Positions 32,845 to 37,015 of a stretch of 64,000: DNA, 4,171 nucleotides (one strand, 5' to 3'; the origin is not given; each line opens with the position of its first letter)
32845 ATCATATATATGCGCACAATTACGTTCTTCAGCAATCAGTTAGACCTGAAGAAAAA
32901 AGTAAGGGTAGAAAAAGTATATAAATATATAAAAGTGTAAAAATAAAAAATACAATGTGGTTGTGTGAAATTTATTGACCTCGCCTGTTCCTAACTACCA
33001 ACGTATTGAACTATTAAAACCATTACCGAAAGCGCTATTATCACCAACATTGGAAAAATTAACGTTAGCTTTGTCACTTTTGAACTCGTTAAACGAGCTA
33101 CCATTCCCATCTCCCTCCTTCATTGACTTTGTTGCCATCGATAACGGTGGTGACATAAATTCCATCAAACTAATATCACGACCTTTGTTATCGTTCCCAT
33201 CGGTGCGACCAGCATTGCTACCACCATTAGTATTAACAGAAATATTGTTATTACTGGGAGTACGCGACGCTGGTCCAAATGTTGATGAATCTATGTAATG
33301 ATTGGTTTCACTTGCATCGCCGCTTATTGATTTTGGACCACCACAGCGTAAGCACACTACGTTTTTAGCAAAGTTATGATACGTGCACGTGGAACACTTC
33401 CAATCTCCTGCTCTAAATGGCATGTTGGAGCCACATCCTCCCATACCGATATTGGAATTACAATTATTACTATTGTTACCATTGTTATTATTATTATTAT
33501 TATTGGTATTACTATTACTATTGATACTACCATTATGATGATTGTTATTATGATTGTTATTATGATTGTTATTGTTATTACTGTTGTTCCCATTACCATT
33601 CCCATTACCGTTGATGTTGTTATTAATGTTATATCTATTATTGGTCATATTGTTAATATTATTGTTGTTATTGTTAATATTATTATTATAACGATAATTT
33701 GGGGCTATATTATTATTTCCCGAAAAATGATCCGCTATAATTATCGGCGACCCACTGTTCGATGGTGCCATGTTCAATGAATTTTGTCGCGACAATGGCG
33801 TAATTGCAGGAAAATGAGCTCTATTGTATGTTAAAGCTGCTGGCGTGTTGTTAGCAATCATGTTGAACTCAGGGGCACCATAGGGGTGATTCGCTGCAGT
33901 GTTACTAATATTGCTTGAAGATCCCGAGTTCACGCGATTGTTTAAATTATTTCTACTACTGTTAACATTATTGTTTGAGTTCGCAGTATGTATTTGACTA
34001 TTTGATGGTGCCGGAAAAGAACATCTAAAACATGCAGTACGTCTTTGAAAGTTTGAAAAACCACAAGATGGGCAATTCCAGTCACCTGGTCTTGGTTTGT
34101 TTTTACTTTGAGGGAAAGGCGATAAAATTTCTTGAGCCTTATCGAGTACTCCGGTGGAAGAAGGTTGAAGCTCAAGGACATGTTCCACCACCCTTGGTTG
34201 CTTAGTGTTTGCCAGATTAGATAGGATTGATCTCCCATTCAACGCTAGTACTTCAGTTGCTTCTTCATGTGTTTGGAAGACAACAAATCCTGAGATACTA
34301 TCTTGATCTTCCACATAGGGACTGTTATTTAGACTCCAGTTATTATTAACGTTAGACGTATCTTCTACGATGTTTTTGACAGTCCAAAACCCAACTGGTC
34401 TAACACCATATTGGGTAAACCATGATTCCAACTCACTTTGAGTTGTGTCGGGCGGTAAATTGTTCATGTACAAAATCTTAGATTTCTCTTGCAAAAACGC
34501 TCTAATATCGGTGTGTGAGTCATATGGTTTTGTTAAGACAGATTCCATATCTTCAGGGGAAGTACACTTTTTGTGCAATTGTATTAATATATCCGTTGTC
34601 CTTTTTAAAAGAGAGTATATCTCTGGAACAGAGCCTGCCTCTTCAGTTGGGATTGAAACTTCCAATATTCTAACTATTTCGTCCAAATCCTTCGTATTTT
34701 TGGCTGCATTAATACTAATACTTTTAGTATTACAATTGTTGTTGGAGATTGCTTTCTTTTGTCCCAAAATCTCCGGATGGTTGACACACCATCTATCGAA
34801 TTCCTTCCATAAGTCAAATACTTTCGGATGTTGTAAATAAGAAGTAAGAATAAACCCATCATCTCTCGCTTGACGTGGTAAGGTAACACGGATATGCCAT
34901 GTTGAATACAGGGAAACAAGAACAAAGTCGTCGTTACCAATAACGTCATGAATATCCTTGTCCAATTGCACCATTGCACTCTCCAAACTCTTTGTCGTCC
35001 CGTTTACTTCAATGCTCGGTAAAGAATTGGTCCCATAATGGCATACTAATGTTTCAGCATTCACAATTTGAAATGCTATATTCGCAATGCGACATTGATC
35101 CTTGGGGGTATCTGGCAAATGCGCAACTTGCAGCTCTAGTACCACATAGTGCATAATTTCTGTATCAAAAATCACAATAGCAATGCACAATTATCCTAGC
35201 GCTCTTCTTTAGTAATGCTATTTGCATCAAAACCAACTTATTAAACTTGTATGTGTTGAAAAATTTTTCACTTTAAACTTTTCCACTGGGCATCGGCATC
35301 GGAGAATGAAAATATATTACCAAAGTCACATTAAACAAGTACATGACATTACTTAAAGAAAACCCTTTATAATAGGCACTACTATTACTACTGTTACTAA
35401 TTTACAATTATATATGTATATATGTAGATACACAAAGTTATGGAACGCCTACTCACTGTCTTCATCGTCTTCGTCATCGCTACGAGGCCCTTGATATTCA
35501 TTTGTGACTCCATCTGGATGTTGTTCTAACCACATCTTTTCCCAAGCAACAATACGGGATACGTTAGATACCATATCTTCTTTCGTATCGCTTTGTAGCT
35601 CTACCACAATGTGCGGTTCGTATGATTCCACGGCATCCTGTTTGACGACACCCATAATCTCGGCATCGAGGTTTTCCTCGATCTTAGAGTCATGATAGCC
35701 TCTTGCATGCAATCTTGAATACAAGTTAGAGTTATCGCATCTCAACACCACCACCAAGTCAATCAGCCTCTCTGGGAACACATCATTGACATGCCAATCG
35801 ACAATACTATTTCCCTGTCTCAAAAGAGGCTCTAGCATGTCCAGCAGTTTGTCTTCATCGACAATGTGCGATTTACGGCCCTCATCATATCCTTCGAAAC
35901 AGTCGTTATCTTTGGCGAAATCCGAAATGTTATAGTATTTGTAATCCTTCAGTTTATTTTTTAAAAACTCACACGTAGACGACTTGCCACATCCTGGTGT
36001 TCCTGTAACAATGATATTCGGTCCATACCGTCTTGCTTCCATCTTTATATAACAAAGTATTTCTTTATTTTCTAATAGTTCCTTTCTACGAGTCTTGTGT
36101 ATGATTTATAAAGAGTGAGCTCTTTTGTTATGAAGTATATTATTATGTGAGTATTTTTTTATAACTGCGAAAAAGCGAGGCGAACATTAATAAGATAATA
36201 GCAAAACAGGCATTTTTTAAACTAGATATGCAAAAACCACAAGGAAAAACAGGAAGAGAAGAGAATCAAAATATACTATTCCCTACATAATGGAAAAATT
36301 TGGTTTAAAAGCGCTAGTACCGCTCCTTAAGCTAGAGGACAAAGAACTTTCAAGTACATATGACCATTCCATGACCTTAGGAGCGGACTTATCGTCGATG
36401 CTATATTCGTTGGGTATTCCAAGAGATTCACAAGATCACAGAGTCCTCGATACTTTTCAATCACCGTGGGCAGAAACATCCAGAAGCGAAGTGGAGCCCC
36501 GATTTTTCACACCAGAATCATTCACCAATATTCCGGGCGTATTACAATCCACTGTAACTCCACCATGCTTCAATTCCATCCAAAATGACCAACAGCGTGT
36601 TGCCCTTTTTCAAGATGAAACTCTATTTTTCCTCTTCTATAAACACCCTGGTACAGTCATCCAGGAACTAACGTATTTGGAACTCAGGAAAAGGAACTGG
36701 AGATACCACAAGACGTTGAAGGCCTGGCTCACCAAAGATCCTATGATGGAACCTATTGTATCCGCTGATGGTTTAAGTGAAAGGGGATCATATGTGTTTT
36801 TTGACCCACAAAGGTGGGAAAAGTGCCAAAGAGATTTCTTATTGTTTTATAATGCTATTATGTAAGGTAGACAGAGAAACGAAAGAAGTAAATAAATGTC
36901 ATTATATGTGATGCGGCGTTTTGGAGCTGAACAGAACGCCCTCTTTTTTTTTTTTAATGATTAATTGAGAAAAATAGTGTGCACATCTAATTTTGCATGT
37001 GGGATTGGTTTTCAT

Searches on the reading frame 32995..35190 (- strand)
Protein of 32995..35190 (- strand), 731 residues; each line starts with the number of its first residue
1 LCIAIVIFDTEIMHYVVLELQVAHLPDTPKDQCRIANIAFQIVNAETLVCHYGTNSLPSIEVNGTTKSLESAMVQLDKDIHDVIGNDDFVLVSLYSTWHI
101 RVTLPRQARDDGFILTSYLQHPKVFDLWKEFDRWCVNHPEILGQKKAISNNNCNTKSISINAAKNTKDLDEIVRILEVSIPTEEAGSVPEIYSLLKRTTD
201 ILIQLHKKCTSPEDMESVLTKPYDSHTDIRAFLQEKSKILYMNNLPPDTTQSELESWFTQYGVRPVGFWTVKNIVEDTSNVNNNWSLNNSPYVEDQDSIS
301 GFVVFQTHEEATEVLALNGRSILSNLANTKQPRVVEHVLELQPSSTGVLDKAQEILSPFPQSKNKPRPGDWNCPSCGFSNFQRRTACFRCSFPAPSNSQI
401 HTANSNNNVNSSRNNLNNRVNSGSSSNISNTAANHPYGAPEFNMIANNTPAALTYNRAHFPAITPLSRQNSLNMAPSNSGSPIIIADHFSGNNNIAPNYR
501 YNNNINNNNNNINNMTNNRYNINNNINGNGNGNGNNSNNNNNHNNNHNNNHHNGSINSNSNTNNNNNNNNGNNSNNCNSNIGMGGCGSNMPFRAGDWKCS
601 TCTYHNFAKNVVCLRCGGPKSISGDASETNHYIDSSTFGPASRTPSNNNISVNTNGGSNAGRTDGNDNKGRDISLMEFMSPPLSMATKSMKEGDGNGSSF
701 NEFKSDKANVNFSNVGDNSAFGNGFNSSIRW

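Call 19: search_protein_families(library=pfam, proteins=[window:32995-35190:-], max_evalue=0.0001)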
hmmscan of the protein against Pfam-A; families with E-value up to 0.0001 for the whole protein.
window:32995-35190:- (731 aa): 2 families
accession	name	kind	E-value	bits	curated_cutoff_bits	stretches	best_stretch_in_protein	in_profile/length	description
PF00641.23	Zn_ribbon_RanBP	-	7.3e-24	83.2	27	2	593-621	1-29/30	Zn-finger in Ran binding protein and others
PF00076.28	RRM_1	-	4.7e-08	33.2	20.7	0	240-262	1-23/70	RNA recognition motif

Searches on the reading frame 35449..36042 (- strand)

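Call 19: search_protein_families(library=pfam, proteins=[window:35449-36042:-], max_evalue=0.0001)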
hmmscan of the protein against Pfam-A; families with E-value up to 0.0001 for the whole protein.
window:35449-36042:- (197 aa): 3 families
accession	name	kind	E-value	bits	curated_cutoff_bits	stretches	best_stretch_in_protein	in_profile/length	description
PF13238.12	AAA_18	-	6.4e-36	124.1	29.4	1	10-131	1-128/128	AAA domain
PF13207.12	AAA_17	-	2.1e-06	28.5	27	1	13-122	1-133/136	AAA domain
PF00910.28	RNA_helicase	-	3.1e-05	24.9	21.5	0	10-63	1-57/105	RNA helicase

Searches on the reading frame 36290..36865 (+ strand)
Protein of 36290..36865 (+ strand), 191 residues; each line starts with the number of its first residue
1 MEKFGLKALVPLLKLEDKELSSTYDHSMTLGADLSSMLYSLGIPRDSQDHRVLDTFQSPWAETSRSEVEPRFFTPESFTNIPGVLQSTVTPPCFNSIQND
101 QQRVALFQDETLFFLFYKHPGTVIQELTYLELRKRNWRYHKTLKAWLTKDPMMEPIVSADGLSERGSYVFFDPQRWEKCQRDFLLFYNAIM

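Call 19: search_protein_families(library=pfam, proteins=[window:36290-36865:+], max_evalue=0.0001)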
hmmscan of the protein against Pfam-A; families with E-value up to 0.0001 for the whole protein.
window:36290-36865:+ (191 aa): 1 family
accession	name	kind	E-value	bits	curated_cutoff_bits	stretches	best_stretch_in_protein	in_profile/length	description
PF04153.24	NOT2_3_5_C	-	1.1e-34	119.7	27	1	55-189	3-125/126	NOT2/NOT3/NOT5 C-terminal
